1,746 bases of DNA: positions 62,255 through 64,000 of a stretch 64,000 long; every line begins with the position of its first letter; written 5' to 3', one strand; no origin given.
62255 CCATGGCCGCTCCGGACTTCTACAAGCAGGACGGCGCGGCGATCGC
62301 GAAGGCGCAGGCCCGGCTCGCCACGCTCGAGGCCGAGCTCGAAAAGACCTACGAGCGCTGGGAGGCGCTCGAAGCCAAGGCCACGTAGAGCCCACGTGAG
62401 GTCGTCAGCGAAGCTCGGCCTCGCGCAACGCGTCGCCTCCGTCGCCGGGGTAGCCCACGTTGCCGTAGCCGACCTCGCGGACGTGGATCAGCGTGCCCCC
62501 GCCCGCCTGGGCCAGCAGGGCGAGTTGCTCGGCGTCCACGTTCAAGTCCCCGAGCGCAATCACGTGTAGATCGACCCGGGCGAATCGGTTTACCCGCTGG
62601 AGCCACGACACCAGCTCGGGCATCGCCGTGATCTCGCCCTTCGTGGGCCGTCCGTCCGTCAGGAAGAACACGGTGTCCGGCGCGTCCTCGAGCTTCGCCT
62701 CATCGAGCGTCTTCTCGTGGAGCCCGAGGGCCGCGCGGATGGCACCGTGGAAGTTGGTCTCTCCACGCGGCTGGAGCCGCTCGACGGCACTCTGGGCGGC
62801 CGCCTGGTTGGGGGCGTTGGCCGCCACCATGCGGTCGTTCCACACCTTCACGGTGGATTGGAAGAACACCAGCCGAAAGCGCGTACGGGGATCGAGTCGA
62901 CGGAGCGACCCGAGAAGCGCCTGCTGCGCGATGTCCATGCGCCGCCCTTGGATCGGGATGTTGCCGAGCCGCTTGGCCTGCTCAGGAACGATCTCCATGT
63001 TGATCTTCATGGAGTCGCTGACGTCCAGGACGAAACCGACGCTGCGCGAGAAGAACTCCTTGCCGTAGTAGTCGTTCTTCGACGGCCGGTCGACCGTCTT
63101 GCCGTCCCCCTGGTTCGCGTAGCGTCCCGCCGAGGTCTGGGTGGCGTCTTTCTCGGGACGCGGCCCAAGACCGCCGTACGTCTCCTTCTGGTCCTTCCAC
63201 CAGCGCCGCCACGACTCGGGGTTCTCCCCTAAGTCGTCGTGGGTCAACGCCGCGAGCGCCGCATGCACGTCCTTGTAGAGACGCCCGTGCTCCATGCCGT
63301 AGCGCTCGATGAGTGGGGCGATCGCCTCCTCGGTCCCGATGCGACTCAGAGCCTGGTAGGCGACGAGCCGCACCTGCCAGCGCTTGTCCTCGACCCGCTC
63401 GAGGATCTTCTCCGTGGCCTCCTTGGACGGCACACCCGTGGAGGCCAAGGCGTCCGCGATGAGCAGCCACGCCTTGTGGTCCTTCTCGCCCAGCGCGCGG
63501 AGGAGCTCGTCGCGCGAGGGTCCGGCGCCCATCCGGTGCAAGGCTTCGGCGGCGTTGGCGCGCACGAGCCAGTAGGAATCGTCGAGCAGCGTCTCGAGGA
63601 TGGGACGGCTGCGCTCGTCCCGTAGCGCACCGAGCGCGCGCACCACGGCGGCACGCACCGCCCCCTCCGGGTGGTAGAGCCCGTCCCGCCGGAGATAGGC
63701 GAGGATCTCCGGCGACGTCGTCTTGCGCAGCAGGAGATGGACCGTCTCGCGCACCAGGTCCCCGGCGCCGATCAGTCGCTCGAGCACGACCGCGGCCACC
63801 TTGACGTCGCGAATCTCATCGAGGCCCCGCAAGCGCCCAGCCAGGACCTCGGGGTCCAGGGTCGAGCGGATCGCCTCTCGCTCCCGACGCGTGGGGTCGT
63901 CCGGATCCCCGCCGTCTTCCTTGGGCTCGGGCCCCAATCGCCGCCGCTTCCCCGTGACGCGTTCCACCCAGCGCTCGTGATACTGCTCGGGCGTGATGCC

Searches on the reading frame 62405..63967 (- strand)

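Call 57: search_protein_families(library=pfam, proteins=[window:62405-63967:-], max_evalue=0.001)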
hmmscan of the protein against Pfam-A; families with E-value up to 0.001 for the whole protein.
window:62405-63967:- (520 aa): 6 families
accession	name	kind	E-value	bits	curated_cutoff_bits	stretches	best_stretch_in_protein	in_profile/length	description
PF13646.12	HEAT_2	-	1.1e-20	74.2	27.7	2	96-164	7-76/88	HEAT repeats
PF13768.12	VWA_3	-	7.3e-14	52.5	27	1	345-492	18-152/155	von Willebrand factor type A domain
PF02985.28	HEAT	-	2.6e-11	43.1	23.5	1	122-147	3-28/31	HEAT repeat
PF03130.22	HEAT_PBS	-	1.1e-10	41.3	20.9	1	104-130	1-27/27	PBS lyase HEAT-like repeat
PF13519.12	VWA_2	-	2.3e-08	35.1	27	1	312-439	3-106/107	von Willebrand factor type A domain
PF00092.34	VWA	-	2.5e-08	34.8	23.8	1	311-490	3-155/174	von Willebrand factor type A domain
